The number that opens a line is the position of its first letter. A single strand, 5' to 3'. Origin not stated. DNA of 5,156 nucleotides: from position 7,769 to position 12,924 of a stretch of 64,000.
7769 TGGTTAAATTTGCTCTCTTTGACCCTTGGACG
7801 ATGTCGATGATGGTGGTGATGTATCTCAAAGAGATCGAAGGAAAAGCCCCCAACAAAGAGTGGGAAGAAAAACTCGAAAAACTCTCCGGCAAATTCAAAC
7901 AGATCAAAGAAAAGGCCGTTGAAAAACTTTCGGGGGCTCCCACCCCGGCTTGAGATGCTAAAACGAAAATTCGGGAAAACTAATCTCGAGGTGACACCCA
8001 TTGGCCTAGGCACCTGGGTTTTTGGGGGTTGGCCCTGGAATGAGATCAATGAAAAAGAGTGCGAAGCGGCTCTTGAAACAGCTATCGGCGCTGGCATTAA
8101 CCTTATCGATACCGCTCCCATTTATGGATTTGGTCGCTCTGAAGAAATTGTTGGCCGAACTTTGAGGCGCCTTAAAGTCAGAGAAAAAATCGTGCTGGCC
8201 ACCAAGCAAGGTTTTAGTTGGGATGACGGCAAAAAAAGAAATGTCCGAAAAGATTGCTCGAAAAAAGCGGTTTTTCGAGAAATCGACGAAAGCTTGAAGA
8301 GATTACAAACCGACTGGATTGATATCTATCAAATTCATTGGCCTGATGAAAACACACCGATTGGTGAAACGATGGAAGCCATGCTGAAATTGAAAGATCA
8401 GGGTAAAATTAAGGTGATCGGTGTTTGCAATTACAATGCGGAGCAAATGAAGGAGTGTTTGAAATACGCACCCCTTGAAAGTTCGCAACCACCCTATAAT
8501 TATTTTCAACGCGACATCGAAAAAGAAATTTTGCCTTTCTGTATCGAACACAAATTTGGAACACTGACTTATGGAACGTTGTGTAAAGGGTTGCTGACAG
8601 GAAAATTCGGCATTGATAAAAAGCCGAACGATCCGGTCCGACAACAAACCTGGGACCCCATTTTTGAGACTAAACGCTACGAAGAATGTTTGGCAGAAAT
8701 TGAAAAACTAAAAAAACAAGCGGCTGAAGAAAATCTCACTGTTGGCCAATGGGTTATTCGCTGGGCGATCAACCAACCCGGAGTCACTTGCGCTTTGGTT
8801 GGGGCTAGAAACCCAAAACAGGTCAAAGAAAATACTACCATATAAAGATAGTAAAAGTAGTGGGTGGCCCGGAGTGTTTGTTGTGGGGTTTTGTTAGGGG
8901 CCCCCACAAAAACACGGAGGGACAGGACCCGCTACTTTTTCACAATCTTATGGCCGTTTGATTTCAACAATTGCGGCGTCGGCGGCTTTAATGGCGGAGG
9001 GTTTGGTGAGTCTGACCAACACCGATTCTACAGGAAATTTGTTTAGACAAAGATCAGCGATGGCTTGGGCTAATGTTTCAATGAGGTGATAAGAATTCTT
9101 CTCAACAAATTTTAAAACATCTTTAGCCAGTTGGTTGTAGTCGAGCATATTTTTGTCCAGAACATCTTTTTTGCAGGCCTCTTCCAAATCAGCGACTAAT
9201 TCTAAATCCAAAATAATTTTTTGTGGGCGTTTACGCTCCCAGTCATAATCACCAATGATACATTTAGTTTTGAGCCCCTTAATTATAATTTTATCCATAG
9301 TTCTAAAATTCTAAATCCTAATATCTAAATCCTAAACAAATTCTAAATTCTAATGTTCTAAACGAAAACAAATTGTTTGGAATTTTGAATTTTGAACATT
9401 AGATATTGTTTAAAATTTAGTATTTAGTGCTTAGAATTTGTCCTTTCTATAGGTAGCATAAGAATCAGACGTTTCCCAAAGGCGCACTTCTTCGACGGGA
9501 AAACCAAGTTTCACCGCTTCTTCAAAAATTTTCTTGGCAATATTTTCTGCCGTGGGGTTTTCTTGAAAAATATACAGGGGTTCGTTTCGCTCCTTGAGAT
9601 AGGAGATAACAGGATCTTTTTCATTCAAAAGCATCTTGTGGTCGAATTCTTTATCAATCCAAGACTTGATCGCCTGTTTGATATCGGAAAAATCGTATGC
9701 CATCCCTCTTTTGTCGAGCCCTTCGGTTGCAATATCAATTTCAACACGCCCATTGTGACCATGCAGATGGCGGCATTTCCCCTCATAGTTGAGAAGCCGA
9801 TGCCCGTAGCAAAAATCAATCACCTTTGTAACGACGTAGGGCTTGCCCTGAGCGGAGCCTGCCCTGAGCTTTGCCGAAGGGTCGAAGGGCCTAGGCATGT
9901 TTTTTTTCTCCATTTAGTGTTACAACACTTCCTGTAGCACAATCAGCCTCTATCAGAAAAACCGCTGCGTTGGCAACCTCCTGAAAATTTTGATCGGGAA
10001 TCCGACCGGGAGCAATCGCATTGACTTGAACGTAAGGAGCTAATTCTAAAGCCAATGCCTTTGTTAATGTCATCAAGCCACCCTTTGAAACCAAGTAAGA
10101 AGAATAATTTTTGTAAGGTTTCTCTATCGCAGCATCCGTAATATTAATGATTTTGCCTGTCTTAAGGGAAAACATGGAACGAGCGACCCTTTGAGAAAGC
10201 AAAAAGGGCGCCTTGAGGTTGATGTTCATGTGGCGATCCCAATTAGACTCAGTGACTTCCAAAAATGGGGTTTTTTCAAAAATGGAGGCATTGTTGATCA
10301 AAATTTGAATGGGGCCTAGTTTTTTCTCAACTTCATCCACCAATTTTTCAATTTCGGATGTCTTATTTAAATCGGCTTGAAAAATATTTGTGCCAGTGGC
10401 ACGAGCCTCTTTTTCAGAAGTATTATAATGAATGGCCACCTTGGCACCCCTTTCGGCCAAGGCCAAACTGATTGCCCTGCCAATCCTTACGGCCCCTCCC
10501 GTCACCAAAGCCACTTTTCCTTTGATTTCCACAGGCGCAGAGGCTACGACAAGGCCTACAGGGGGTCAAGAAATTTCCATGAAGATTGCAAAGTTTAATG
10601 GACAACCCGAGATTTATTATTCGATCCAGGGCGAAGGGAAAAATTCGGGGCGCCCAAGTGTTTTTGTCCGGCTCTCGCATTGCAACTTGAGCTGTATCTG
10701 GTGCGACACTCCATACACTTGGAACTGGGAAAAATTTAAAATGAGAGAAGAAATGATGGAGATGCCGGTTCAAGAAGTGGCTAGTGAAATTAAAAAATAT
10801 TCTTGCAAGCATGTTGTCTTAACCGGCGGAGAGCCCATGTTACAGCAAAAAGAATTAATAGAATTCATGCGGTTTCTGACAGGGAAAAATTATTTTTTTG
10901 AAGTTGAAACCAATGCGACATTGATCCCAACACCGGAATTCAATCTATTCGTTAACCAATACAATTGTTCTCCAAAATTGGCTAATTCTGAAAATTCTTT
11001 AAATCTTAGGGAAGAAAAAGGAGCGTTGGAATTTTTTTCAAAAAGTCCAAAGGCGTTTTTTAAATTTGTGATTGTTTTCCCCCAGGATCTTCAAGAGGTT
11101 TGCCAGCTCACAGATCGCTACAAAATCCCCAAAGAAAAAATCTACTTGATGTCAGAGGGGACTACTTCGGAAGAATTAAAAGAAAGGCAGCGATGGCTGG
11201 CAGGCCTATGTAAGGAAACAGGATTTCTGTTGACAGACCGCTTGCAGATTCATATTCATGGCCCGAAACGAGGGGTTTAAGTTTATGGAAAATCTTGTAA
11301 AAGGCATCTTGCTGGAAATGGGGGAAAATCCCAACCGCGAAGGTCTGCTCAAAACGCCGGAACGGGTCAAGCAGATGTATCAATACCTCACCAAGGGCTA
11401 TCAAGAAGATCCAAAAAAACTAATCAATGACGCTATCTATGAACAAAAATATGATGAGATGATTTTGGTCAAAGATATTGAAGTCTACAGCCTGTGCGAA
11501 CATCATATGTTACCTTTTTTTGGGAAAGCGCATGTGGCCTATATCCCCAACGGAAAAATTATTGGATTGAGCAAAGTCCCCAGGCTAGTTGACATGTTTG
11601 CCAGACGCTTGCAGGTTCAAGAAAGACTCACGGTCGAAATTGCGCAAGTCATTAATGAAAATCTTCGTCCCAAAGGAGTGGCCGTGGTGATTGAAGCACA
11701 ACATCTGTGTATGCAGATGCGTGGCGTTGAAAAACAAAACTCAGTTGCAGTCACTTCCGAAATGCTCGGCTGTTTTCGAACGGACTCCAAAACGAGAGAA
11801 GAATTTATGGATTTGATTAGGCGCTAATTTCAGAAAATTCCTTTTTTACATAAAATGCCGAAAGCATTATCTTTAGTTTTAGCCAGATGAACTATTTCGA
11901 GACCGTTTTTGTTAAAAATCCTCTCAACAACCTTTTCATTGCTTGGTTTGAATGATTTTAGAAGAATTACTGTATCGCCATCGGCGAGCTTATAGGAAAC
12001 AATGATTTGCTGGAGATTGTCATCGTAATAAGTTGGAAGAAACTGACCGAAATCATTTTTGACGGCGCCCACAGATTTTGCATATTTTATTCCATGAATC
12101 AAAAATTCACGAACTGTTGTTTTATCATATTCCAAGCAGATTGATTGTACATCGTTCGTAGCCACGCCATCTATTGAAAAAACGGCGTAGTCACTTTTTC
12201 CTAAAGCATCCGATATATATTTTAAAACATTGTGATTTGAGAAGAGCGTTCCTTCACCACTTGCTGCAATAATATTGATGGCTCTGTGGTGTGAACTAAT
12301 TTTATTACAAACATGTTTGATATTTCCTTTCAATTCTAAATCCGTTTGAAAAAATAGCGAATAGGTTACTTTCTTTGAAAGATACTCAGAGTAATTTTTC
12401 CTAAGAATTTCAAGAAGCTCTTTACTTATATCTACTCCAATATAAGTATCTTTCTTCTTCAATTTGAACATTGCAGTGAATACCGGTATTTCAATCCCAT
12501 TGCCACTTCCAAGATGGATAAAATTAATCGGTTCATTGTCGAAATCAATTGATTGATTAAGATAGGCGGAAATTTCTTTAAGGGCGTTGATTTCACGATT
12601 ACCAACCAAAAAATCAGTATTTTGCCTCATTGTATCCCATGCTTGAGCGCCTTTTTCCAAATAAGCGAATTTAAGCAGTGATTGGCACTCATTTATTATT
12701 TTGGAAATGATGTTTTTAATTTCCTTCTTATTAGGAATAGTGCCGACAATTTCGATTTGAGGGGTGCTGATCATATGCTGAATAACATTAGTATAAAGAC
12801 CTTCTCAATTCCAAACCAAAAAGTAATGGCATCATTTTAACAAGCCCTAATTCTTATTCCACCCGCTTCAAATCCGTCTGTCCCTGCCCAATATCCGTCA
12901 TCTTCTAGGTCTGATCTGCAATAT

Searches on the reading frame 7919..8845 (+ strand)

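Call 81: search_protein_families(library=pfam, proteins=[window:7919-8845:+], max_evalue=0.00001)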
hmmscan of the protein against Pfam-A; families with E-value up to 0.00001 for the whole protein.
window:7919-8845:+ (308 aa): 1 family
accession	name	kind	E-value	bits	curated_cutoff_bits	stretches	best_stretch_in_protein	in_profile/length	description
PF00248.27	Aldo_ket_red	-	7.4e-71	239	24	1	27-306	1-271/291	Aldo/keto reductase family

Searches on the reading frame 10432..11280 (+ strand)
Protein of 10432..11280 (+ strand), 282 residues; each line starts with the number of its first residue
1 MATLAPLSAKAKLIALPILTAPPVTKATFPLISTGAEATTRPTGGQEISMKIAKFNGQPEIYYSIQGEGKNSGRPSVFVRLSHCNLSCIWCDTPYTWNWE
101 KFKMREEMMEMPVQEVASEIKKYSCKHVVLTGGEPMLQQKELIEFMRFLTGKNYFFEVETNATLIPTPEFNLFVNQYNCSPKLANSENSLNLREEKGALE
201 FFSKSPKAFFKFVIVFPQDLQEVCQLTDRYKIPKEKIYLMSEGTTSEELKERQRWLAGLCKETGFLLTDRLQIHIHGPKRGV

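Call 81: search_protein_families(library=pfam, proteins=[window:10432-11280:+], max_evalue=0.00001)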
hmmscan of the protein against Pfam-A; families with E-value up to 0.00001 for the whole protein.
window:10432-11280:+ (282 aa): 2 families
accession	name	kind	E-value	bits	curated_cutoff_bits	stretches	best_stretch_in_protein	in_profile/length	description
PF04055.27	Radical_SAM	-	1.6e-11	45.1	29.5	1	83-165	6-89/166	Radical SAM superfamily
PF13353.11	Fer4_12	-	1.2e-09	39.1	22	1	66-148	2-76/137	4Fe-4S single cluster domain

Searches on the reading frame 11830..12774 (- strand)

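Call 81: search_protein_families(library=pfam, proteins=[window:11830-12774:-], max_evalue=0.00001)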
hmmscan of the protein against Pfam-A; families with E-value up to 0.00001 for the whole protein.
window:11830-12774:- (314 aa): 1 family
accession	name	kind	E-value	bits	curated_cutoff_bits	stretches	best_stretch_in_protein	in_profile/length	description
PF10017.15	Methyltransf_33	-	8.1e-09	35.4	23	1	35-230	19-206/304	Histidine-specific methyltransferase, SAM-dependent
